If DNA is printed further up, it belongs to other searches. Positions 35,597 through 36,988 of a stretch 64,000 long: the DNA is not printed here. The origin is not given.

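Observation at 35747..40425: Five translationally coupled genes: GcvH-like carrier, lipoate ligase and three radical-SAM enzymes (LipS1/LipS2-type lipoate assembly plus an extra radical-SAM gene)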

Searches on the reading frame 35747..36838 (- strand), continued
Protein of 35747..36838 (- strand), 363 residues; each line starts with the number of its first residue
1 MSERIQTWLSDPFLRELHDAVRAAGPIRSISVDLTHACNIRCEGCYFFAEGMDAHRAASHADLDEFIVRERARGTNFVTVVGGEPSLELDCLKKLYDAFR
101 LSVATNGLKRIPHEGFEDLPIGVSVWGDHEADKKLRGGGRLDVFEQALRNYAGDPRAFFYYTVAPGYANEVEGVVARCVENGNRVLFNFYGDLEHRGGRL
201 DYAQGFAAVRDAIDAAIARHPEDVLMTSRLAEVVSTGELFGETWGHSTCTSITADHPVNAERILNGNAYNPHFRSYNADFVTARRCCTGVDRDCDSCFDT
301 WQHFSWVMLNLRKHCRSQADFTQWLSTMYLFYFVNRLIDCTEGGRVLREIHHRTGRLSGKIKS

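Call 32: search_protein_families(library=pfam, proteins=[L023:11159-19324:+, L019:11229-16466:+, L031:12210-14405:+, L031:14576-17509:+, L031:3855-6668:+, L031:6687-7946:+, L031:7940-8737:+, L031:8667-9473:+, L047:6434-8548:-], max_evalue=0.00001)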
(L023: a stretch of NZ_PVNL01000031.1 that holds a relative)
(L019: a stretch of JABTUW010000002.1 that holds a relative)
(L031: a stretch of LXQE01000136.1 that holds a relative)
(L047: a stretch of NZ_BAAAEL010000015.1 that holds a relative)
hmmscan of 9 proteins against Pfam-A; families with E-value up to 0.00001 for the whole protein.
L023:11159-19324:+ (2722 aa): 15 families
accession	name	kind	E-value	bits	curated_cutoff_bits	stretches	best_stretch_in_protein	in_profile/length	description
PF00109.32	ketoacyl-synt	-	7.8e-84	281.7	20.8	1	668-908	2-252/252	Beta-ketoacyl synthase, N-terminal domain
PF08659.16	KR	-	2.3e-66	223.6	22.6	1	2068-2261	1-180/180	KR domain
PF00501.34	AMP-binding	-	7.6e-66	222.9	29.9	1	22-403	4-384/384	AMP-binding enzyme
PF00698.26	Acyl_transf_1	-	1.3e-62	212.5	32.7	1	1176-1486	1-317/319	Acyl transferase domain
PF02801.28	Ketoacyl-synt_C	-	1.1e-40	138.8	20.8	1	916-1029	1-118/119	Beta-ketoacyl synthase, C-terminal domain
PF00550.31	PP-binding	-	2.6e-28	98.5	20.8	2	2368-2430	3-65/67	Phosphopantetheine attachment site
PF14765.12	PS-DH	-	5.1e-27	94.9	23.7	1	1666-1802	11-159/166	Polyketide synthase dehydratase N-terminal domain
PF21089.3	PKS_DH_N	-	2.9e-23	82.2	27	1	1529-1632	1-103/103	Polyketide synthase dehydratase domain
PF16197.11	KAsynt_C_assoc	-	6e-19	68.9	33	1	1032-1144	1-111/111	Ketoacyl-synthetase C-terminal extension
PF00975.26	Thioesterase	-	5.2e-17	63.3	26.4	1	2463-2589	2-131/226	Thioesterase domain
PF00106.31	adh_short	-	1.2e-09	38.4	26.6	1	2071-2243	4-162/195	short chain dehydrogenase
PF22621.2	CurL-like_PKS_C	-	3.4e-09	37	27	1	1094-1155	2-64/64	CurL-like, PKS C-terminal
PF23024.1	AMP-dom_DIP2-like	-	4.2e-07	30.4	27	1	447-559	2-107/110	Disco-interacting protein 2-like, AMP domain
PF13561.12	adh_short_C2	-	7.1e-07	29.5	27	0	2128-2242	39-155/236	Enoyl-(Acyl carrier protein) reductase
PF21394.3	Beta-ketacyl_N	-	7.2e-07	29.4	26.9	1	1862-1930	23-91/170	Beta-ketoacyl synthase-like, N-terminal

L019:11229-16466:+ (1746 aa): 7 families
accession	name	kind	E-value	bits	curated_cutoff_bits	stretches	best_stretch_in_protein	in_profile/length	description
PF00069.31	Pkinase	-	1.7e-42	146.1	31.7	1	26-277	1-254/263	Protein kinase domain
PF07228.17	SpoIIE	-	2e-39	136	25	1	1555-1744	2-191/192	Stage II sporulation protein E (SpoIIE)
PF13191.12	AAA_16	-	4.2e-39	135.1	32.6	1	317-504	1-166/167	AAA ATPase domain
PF07714.23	PK_Tyr_Ser-Thr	-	1.3e-27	97.2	23.1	1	28-275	3-249/258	Protein tyrosine and serine/threonine kinase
PF01590.32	GAF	-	4.6e-15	56.7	22.4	1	1346-1491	1-133/133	GAF domain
PF13185.12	GAF_2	-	6.3e-10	39.8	28.6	1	1345-1491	2-135/136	GAF domain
PF06293.20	Kdo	-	2.8e-09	37.2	21.3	1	54-166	40-163/207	Lipopolysaccharide kinase (Kdo/WaaP) family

L031:12210-14405:+ (732 aa): 7 families
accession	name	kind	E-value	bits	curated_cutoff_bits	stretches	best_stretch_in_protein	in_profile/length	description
PF00109.32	ketoacyl-synt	-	1.3e-94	317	20.8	1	5-256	2-252/252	Beta-ketoacyl synthase, N-terminal domain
PF02801.28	Ketoacyl-synt_C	-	9.3e-38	129.3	20.8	1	264-381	1-118/119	Beta-ketoacyl synthase, C-terminal domain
PF16197.11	KAsynt_C_assoc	-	2.9e-18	66.7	33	1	384-498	1-108/111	Ketoacyl-synthetase C-terminal extension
PF22621.2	CurL-like_PKS_C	-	4.1e-18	65.6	27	1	447-512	1-64/64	CurL-like, PKS C-terminal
PF00550.31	PP-binding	-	2.6e-11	44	20.8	1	640-704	2-66/67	Phosphopantetheine attachment site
PF22336.2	RhiE-like_linker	-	1.9e-10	41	27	1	452-518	3-66/67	RhiE-like, KS-MAT linker domain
PF23297.2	ACP_SdgA_C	-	1.8e-07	31.6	27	1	635-710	9-84/95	Highly reducing polyketide synthase sdgA, C-terminal ACP domain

L031:14576-17509:+ (978 aa): 5 families
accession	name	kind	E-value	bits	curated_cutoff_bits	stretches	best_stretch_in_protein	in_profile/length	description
PF00501.34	AMP-binding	-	6.2e-68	229.8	29.9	1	26-423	3-384/384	AMP-binding enzyme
PF00975.26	Thioesterase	-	7.1e-29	102.1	26.4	1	701-965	3-224/226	Thioesterase domain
PF00550.31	PP-binding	-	3.8e-12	46.7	20.8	1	618-682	2-66/67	Phosphopantetheine attachment site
PF23297.2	ACP_SdgA_C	-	4.8e-10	39.8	27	1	610-696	6-92/95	Highly reducing polyketide synthase sdgA, C-terminal ACP domain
PF23024.1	AMP-dom_DIP2-like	-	1.2e-09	38.6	27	1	467-582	2-109/110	Disco-interacting protein 2-like, AMP domain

L031:3855-6668:+ (938 aa): 7 families
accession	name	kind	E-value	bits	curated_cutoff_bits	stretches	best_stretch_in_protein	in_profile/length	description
PF00109.32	ketoacyl-synt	-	1.9e-95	319.7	20.8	1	56-301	2-252/252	Beta-ketoacyl synthase, N-terminal domain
PF00698.26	Acyl_transf_1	-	1e-64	219.5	32.7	1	579-905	2-317/319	Acyl transferase domain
PF02801.28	Ketoacyl-synt_C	-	6.5e-41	139.5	20.8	1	309-426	1-118/119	Beta-ketoacyl synthase, C-terminal domain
PF22621.2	CurL-like_PKS_C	-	2.8e-20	72.5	27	1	493-546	2-55/64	CurL-like, PKS C-terminal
PF16197.11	KAsynt_C_assoc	-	5.8e-16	59.3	33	1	430-542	2-109/111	Ketoacyl-synthetase C-terminal extension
PF22336.2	RhiE-like_linker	-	5.3e-09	36.4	27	1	496-560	2-64/67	RhiE-like, KS-MAT linker domain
PF00108.29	Thiolase_N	-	4.9e-06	26.6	26.4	0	210-253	70-115/260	Thiolase, N-terminal domain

L031:6687-7946:+ (420 aa): 3 families
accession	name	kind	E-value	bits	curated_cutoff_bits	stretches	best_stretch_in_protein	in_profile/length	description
PF08540.16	HMG_CoA_synt_C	-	3.3e-18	66.8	25.1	1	271-415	130-274/280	Hydroxymethylglutaryl-coenzyme A synthase C terminal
PF01154.23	HMG_CoA_synt_N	-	1.3e-13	51.7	25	1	17-180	5-171/174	Hydroxymethylglutaryl-coenzyme A synthase N terminal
PF08545.16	ACP_syn_III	-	5e-07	30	24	1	119-190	1-77/80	3-Oxoacyl-[acyl-carrier-protein (ACP)] synthase III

L031:7940-8737:+ (266 aa): 2 families
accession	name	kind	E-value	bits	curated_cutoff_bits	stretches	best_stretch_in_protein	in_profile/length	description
PF00378.25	ECH_1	-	1.2e-44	153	27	1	12-258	2-250/251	Enoyl-CoA hydratase/isomerase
PF16113.10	ECH_2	-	1.2e-30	107.6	27.2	1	18-248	3-238/335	Enoyl-CoA hydratase/isomerase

L031:8667-9473:+ (269 aa): 2 families
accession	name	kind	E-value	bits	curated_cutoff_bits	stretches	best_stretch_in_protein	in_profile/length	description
PF00378.25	ECH_1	-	1.6e-54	185.3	27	1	32-251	3-225/251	Enoyl-CoA hydratase/isomerase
PF16113.10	ECH_2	-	2.2e-22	80.4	27.2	1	38-246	4-218/335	Enoyl-CoA hydratase/isomerase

L047:6434-8548:- (705 aa): 5 families
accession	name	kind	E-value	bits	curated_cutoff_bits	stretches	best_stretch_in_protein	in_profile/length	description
PF00109.32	ketoacyl-synt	-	8.7e-82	274.9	20.8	1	37-290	2-252/252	Beta-ketoacyl synthase, N-terminal domain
PF02801.28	Ketoacyl-synt_C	-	5.1e-39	133.4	20.8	1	298-411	1-117/119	Beta-ketoacyl synthase, C-terminal domain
PF16197.11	KAsynt_C_assoc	-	5.2e-11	43.4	33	1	432-529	19-107/111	Ketoacyl-synthetase C-terminal extension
PF21089.3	PKS_DH_N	-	1.7e-09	38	27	1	615-687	28-100/103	Polyketide synthase dehydratase domain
PF22621.2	CurL-like_PKS_C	-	4.7e-06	26.9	27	1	483-544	3-64/64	CurL-like, PKS C-terminal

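Call 35: search_solved_structures(query=A1, max_evalue=1, show_alignments=2)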
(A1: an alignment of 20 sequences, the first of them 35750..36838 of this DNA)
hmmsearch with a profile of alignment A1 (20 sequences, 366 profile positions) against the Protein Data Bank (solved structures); distinct sequences matched with E-value up to 1: 13.
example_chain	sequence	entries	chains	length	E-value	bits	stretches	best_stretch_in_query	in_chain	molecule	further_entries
6efn_A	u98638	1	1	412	3.7e-08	36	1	29-186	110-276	Sporulation killing factor maturation protein SkfB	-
5wgg_A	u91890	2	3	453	0.00013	24.3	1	11-137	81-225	Radical SAM domain protein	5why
7tol_A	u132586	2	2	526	0.0071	18.6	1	31-111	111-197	glycerol dibiphytanyl glycerol tetraether - macrocyclic archaeol synthase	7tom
5d6h_B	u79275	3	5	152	0.013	17.7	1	101-170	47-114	CsuA/B | CsuA/B,CsuA/B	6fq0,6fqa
7zl4_A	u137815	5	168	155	0.014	17.7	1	101-170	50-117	CsuA/B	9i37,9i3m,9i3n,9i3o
6fm5_A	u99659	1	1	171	0.017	17.4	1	101-170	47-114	CsuA/B,CsuA/B,CsuA/B,CsuA/B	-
7wzv_A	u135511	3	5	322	0.024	16.9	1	25-96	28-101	4Fe-4S cluster-binding domain-containing protein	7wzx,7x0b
7vob_C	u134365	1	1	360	0.047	15.9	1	30-110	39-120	Cytosylglucuronate decarboxylase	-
7voc_C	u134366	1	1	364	0.048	15.9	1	30-110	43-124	Cytosylglucuronate decarboxylase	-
1edg_A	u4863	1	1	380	0.091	15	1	162-219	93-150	ENDOGLUCANASE A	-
5v1q_A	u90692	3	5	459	0.13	14.4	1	37-91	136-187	Radical SAM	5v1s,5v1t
2fb2_A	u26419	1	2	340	0.18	14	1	26-109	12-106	Molybdenum cofactor biosynthesis protein A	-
1tv7_A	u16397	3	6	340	0.41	12.8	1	26-109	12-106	Molybdenum cofactor biosynthesis protein A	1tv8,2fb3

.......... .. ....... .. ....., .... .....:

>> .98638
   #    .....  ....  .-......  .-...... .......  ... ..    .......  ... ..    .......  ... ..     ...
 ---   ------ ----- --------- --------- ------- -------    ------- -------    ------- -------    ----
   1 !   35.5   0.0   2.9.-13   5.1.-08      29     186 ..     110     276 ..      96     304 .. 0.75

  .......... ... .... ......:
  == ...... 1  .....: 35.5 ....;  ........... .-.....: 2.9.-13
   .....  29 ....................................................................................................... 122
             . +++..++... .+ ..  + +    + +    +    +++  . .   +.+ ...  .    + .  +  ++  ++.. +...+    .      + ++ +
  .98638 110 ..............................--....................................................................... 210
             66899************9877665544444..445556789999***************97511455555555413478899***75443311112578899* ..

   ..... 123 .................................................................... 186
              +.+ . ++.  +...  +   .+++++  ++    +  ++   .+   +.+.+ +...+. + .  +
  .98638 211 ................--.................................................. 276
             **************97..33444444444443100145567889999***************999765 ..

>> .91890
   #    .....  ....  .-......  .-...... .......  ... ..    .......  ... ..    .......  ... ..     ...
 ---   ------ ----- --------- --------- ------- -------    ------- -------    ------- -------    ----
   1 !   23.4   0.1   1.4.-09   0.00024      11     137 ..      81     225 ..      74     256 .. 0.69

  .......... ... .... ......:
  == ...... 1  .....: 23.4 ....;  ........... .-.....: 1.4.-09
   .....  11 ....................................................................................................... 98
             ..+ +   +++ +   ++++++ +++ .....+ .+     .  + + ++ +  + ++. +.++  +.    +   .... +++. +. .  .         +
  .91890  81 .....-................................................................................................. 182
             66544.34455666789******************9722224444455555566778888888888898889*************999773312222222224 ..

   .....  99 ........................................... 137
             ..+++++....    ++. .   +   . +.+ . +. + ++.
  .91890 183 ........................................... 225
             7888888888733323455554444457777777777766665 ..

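Call 42: predict_structure(alignment_id=A2)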
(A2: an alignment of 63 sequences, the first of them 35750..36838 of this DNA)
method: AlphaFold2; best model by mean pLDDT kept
length: 363 residues; sequences in the alignment: 63
mean_pLDDT: 91.4   pTM: 0.91
mean pLDDT of the five models: 91.4, 90.3, 88.0, 86.4, 85.4
residues with pLDDT >= 90: 255; 70-90: 92; 50-70: 12; < 50: 4
segments of 3 or more residues with pLDDT < 50: 360-363
pLDDT, mean of each block of 10 residues (from residue 1): 93 97 95 87 83 85 96 96 89 98 96 97 97 93 97 97 97 98 97 89 95 98 97 95 88 86 87 89 71 77 94 95 98 93 88 76 39
secondary structure, 60 per line:
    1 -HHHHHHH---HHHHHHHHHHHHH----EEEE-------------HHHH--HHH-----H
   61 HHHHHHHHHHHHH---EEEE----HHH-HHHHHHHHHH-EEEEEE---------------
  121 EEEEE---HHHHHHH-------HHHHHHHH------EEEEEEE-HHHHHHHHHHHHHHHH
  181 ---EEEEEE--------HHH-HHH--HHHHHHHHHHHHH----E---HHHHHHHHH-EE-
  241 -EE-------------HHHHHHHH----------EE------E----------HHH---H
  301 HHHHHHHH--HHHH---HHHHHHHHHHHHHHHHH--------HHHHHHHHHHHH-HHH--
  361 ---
elements in order: H2-8 H12-24 E29-32 H46-49 H60-73 E77-80 H89-98 E100-105 E121-125 H129-135 H143-150 E157-163 H165-180 E184-189 H207-219 H228-236 H257-264 H300-308 H311-314 H318-334 H343-354

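Call 45: fold_search(model_id=the predicted structure, library=pdb)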
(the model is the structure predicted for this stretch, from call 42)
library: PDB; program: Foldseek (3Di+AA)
matches with E <= 10: 1302; with E <= 0.001: 43
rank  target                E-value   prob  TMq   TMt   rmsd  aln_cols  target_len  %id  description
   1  7vob                  1.9e-08  1.00  0.49  0.54  11.2       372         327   19  The crystal structure of a Radical SAM Enzyme BlsE involved in the Biosynthesis of Blasticidin S (released 2022-05-04)
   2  5v1s_B                7.8e-08  1.00  0.42  0.37  10.9       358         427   13  Crystal structure of Streptococcus suis SuiB bound to S-adenosylmethionine (released 2017-08-30)
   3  5v1t_A                2.5e-07  1.00  0.38  0.32   7.6       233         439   14  Crystal structure of Streptococcus suis SuiB bound to precursor peptide SuiA (released 2017-08-30)
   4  4k39_A                3.5e-07  1.00  0.49  0.50   8.7       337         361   17  Native anSMEcpe with bound AdoMet and Cp18Cys peptide (released 2013-05-08)
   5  5v1q_B                4.7e-07  1.00  0.38  0.32   5.2       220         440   15  Crystal structure of Streptococcus suis SuiB (released 2017-08-30)
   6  4k36_B                6.9e-07  1.00  0.50  0.50   8.8       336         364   17  His6 tagged anSMEcpe with bound AdoMet (released 2013-05-08)
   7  5v1s_A                7.3e-07  1.00  0.38  0.33   5.4       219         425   15  Crystal structure of Streptococcus suis SuiB bound to S-adenosylmethionine (released 2017-08-30)
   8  5v1q_A                7.3e-07  1.00  0.43  0.37   8.5       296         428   12  Crystal structure of Streptococcus suis SuiB (released 2017-08-30)
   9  4k37_A                9.1e-07  1.00  0.48  0.47  10.3       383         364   16  Native anSMEcpe with bound AdoMet (released 2013-05-08)
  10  4k38_B                1.9e-06  1.00  0.49  0.49   8.7       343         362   16  Native anSMEcpe with bound AdoMet and Kp18Cys peptide (released 2013-05-08)
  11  4k39_B                2.0e-06  1.00  0.47  0.47   8.9       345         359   16  Native anSMEcpe with bound AdoMet and Cp18Cys peptide (released 2013-05-08)
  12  5why_A                4.4e-06  1.00  0.43  0.38  10.7       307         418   14  Structural Insights into Thioether Bond Formation in the Biosynthesis of Sactipeptides (released 2017-07-26)
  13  9dfn                  1.4e-05  1.00  0.41  0.50   4.9       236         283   16  X-ray crystal structure of the second viperin-like enzyme from Trichoderma virens with bound CTP and SAM (released 2025-02-19)
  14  9dfw_A                1.5e-05  1.00  0.41  0.51   5.5       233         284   17  X-ray crystal structure of an engineered Viperin-like enzyme from T. virens with bound CTP and SAM (released 2025-02-12)
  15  9dfu                  3.3e-05  1.00  0.39  0.48   4.5       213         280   16  X-ray crystal structure of the second Viperin-like enzyme from T. virens variant F40H with bound CTP and SAM (released 2025-02-19)
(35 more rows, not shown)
